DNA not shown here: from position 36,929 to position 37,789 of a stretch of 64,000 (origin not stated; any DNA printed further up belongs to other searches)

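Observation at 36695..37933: REPtron: a RAYT transposase bracketed by two direct 110-bp REPINs, inverted REPs and a perfect 10 x 28 bp head-to-tail REP array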

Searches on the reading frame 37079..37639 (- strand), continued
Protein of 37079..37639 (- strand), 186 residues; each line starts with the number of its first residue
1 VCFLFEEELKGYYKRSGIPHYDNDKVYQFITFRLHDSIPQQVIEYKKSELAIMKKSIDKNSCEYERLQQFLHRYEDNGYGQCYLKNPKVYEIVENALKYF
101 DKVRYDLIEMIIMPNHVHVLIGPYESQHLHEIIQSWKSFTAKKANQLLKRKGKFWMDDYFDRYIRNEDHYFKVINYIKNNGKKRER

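Call 25: find_related_loci(query=A2, collection=genome_contigs, flank=4000)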
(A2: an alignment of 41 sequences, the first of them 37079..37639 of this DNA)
Query A2 (186 aa) in genome_contigs; peptide patterns used: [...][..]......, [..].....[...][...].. (x = any residue, [..] = any of these).
600 stretches matched a pattern (row limit reached: there are more); 422 encode a relative of the query (tblastn E <= 1e-3); the best 80 are kept; 80 distinct loci.
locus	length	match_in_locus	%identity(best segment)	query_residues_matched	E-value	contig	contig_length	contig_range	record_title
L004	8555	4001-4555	63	1-186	6e-78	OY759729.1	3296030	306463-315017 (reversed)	MAG: Candidatus Cloacimonadales bacterium isolate 62aeb636-92f1-4ae4-90d0-6392ac38953c genome assembly, chromosome: 1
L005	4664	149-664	50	10-182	2e-54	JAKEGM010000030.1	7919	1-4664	MAG: Planctomycetales bacterium isolate PMV_4.61 PMV_4.61.k101_648611, whole genome shotgun sequence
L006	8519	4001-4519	45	10-183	3e-51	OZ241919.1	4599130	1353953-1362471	MAG: Dehalococcoidia bacterium isolate 6c1ee286-a86d-453a-9dbe-4da6ae1069d1 genome assembly, chromosome: 1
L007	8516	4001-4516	47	10-183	7e-51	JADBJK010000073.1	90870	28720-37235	MAG: Chloroflexota bacterium isolate Tumba.bins.16 NODE_385_length_90870_cov_122.664, whole genome shotgun sequence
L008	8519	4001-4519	45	7-180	1e-50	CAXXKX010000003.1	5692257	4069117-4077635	MAG: Victivallales bacterium isolate ae9def30-7e47-498c-8b42-800f64c20784 genome assembly, contig: contig_3, whole genom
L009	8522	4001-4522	45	9-183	4e-50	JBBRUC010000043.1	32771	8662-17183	MAG: Thermoanaerobaculia bacterium isolate La3_concoct.109 La3_concoct.109_K_2566561_L_32771_cov_12.0000, whole genome s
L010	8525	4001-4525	46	7-183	1e-50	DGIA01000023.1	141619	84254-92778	MAG TPA_asm: Bacteroidales bacterium UBA3834 UBA3834_contig_2126, whole genome shotgun sequence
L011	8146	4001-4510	46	12-183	3e-48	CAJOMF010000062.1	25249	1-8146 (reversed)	uncultured bacterium isolate Reindeer_2_mag_13 genome assembly, contig: scaffold_3688, whole genome shotgun sequence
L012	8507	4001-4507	43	10-183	3e-48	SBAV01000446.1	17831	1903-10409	MAG: Methylobacter tundripaludum isolate Bin_16_1 Ba_contig31118, whole genome shotgun sequence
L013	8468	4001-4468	47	10-180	1e-46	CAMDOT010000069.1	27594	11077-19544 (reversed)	MAG: Rhizobium sp. Q54 isolate TrH-03may19-24 genome assembly, contig: TrH-03may19-C2839, whole genome shotgun sequence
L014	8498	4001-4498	42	10-183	1e-47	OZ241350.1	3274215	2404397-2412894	MAG: Alphaproteobacteria bacterium isolate 81bb0e76-f755-4ee3-a3aa-f420175a6091 genome assembly, chromosome: 1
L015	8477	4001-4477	45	10-183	7e-48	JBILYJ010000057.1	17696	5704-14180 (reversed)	MAG: Reyranella sp. isolate ME2018-11-08_3300044516_group8_bin18 Rohwer_bin1919_scaffold_1919_c1, whole genome shotgun s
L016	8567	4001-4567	40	11-183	8e-48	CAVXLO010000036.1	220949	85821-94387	MAG: uncultured Verrucomicrobiae bacterium isolate MFD02416.bin.2.131 genome assembly, contig: contig_32499, whole genom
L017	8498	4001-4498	44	10-180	1e-47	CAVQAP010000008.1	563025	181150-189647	MAG: uncultured Acidobacteriota bacterium isolate MFD03323.bin.1.98 genome assembly, contig: contig_27772, whole genome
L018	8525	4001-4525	43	8-183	6e-47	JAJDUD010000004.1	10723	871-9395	MAG: Acidobacteria bacterium isolate jk18x1bzbins.64 k141_1023458, whole genome shotgun sequence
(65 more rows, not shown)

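Call 45: predict_structure(alignment_id=A2)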
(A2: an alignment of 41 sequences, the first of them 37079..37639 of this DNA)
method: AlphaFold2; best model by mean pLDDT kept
length: 186 residues; sequences in the alignment: 41
mean_pLDDT: 83.9   pTM: 0.75
mean pLDDT of the five models: 83.9, 83.8, 80.4, 80.3, 80.2
residues with pLDDT >= 90: 85; 70-90: 73; 50-70: 19; < 50: 9
segments of 3 or more residues with pLDDT < 50: 1-7
pLDDT, mean of each block of 10 residues (from residue 1): 46 74 87 82 83 71 82 71 89 98 97 93 92 96 95 89 91 90 55
secondary structure, 60 per line:
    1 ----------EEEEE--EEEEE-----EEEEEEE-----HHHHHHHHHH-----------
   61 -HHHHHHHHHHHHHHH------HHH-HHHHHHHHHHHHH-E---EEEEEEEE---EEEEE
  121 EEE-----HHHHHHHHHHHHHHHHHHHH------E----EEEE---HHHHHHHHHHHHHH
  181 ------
elements in order: E11-15 E18-22 E28-34 H40-49 H62-76 H87-99 E105-112 E116-123 H129-148 E160-163 H167-180

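Call 49: fold_search(model_id=the predicted structure, library=pdb)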
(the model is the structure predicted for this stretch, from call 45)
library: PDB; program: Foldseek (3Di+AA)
matches with E <= 10: 711; with E <= 0.001: 30
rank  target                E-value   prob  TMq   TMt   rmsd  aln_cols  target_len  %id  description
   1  2xm3_A                3.7e-06  1.00  0.47  0.67   9.0       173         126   14  Deinococcus radiodurans ISDra2 Transposase Left end DNA complex (released 2010-10-13)
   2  2a6m_A                5.0e-06  1.00  0.40  0.55  14.1       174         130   15  Crystal Structure of the ISHp608 Transposase (released 2005-10-25)
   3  2xm3_C                5.7e-06  1.00  0.41  0.57  11.4       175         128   14  Deinococcus radiodurans ISDra2 Transposase Left end DNA complex (released 2010-10-13)
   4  4er8_A                7.2e-06  1.00  0.50  0.55   7.0       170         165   15  Structure of the REP associates tyrosine transposase bound to a REP hairpin (released 2012-08-15)
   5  2vju_A                1.2e-05  1.00  0.40  0.56  13.5       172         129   15  Crystal structure of the IS608 transposase in complex with the complete Right end 35-mer DNA and manganese (released 2008-02-19)
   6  2xm3_D                1.5e-05  1.00  0.42  0.58  11.8       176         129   14  Deinococcus radiodurans ISDra2 Transposase Left end DNA complex (released 2010-10-13)
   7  2vhg_B                1.7e-05  1.00  0.40  0.57  13.7       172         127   15  Crystal Structure of the ISHp608 Transposase in Complex with Right End 31-mer DNA (released 2008-02-19)
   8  2xm3_B                1.8e-05  1.00  0.45  0.63   8.6       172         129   14  Deinococcus radiodurans ISDra2 Transposase Left end DNA complex (released 2010-10-13)
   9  2a6o_A                1.8e-05  1.00  0.40  0.48  13.8       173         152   15  Crystal Structure of the ISHp608 Transposase in Complex with Stem-loop DNA (released 2005-10-25)
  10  2vjv_A                2.0e-05  1.00  0.44  0.63   8.5       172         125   13  Crystal structure of the IS608 transposase in complex with left end 26-mer DNA hairpin and a 6-mer DNA representing th (released 2008-02-19)
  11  2xma_B                2.1e-05  1.00  0.46  0.61   9.2       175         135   14  DEINOCOCCUS RADIODURANS ISDRA2 TRANSPOSASE RIGHT END DNA COMPLEX (released 2010-10-13)
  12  2xma_A                2.7e-05  1.00  0.47  0.61   8.8       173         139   13  DEINOCOCCUS RADIODURANS ISDRA2 TRANSPOSASE RIGHT END DNA COMPLEX (released 2010-10-13)
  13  2vic_B                2.9e-05  1.00  0.40  0.56  13.7       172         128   15  CRYSTAL STRUCTURE OF THE ISHP608 TRANSPOSASE IN COMPLEX with Left end 26- mer DNA and manganese (released 2008-02-19)
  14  2vju_B                2.9e-05  1.00  0.39  0.52  13.2       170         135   14  Crystal structure of the IS608 transposase in complex with the complete Right end 35-mer DNA and manganese (released 2008-02-19)
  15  2xo6_A                3.4e-05  1.00  0.46  0.62   9.2       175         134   14  DEINOCOCCUS RADIODURANS ISDRA2 TRANSPOSASE Y132F MUTANT COMPLEXED WITH LEFT END RECOGNITION AND CLEAVAGE SITE (released 2010-10-13)
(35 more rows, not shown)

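Call 63: list_cluster_members(proteins=[P0001, P0013, P0002])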
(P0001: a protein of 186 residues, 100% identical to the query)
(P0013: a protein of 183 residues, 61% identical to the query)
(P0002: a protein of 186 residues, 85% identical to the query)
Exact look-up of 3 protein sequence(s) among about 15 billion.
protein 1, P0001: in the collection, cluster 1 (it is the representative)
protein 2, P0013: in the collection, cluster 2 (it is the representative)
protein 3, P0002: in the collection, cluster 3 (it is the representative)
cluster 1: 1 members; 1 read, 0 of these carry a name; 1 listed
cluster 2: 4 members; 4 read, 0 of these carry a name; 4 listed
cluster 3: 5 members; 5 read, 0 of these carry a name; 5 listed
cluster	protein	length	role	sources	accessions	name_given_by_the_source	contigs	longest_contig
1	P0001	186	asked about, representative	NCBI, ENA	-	-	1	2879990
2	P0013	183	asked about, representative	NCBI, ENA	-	-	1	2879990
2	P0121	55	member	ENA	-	-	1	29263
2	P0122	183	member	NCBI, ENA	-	-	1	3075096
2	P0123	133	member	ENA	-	-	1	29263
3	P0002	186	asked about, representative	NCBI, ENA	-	-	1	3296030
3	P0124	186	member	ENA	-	-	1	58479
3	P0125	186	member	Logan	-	-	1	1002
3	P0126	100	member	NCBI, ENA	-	-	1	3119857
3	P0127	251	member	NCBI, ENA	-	-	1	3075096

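Call 64: find_encoding_contigs(protein=P0127, flank=3000, max_places=3)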
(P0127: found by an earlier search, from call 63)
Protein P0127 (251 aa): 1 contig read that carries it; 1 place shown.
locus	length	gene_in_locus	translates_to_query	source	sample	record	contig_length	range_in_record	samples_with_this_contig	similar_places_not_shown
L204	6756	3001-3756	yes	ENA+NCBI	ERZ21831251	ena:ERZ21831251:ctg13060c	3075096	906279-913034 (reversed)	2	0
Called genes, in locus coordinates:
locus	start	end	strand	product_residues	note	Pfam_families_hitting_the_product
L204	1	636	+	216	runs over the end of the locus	-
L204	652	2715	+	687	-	PF13585:CHU_C (faint), PF13860:FlgD_ig, PF18962:Por_Secre_tail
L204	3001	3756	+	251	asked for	PF01797:Y1_Tnp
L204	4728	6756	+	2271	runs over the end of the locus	PF00041:fn3 (faint), PF23376:Fn3_VIN3 (faint), PF22073:Cep192_D4 (faint), PF22544:HYDIN_VesB_CFA65-like_Ig (faint)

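Call 65: find_encoding_contigs(protein=P0124, flank=3000, max_places=3)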
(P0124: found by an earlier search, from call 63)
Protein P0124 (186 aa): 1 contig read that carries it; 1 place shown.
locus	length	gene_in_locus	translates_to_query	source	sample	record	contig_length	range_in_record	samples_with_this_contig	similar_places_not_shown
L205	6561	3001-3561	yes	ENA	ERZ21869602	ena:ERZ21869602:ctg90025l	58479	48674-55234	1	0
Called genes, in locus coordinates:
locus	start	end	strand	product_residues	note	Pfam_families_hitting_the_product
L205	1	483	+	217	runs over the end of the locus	-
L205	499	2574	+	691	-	PF13585:CHU_C (faint), PF13860:FlgD_ig, PF18962:Por_Secre_tail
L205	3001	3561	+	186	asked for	PF01797:Y1_Tnp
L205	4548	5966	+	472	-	-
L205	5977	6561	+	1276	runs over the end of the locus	?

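Call 76: find_encoding_contigs(protein=P0020, flank=3000, max_places=2)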
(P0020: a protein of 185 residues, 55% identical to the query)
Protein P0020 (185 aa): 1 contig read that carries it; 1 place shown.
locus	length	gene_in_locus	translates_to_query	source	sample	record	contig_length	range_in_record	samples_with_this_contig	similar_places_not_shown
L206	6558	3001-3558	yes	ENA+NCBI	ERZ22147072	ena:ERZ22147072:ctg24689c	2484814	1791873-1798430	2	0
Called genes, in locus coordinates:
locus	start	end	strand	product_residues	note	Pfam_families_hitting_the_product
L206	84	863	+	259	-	-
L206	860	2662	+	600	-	PF13290:CHB_HEX_C_1, PF13287:Fn3_assoc, PF03781:FGE-sulfatase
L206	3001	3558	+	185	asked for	PF01797:Y1_Tnp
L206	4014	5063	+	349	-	PF01628:HrcA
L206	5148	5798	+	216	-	PF01025:GrpE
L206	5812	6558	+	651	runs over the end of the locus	PF00012:HSP70, PF06723:MreB_Mbl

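Call 77: find_encoding_contigs(protein=P0033, flank=3000, max_places=2)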
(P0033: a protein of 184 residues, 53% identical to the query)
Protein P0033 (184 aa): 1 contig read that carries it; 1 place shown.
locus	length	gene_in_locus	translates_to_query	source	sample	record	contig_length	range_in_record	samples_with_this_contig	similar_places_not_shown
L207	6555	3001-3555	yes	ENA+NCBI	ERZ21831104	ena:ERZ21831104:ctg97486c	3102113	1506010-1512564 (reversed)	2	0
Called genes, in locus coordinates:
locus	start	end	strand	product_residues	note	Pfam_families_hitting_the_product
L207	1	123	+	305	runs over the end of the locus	PF01515:PTA_PTB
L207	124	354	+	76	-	PF19942:DUF6404 (weak)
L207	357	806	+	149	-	PF02502:LacAB_rpiB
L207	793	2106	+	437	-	PF00464:SHMT, PF00155:Aminotran_1_2, PF01212:Beta_elim_lyase (weak)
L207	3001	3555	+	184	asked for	PF01797:Y1_Tnp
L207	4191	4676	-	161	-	PF08269:dCache_2, PF17200:sCache_2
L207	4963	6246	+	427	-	PF02812:ELFV_dehydrog_N, PF00208:ELFV_dehydrog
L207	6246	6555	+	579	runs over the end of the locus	PF01326:PPDK_N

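Call 78: find_encoding_contigs(protein=P0018, flank=3000, max_places=2)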
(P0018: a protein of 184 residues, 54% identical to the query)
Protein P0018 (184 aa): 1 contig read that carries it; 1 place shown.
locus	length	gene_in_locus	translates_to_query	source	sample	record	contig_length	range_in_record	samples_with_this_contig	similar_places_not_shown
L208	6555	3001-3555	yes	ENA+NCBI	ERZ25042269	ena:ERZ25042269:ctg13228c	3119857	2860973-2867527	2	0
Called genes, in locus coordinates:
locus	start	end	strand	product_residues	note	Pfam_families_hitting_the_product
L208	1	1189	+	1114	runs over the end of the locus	PF01364:Peptidase_C25, PF18962:Por_Secre_tail (weak)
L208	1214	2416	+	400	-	PF00871:Acetate_kinase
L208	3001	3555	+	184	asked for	PF01797:Y1_Tnp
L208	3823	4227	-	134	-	PF00334:NDK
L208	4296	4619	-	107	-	-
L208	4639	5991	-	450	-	-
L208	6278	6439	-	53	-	-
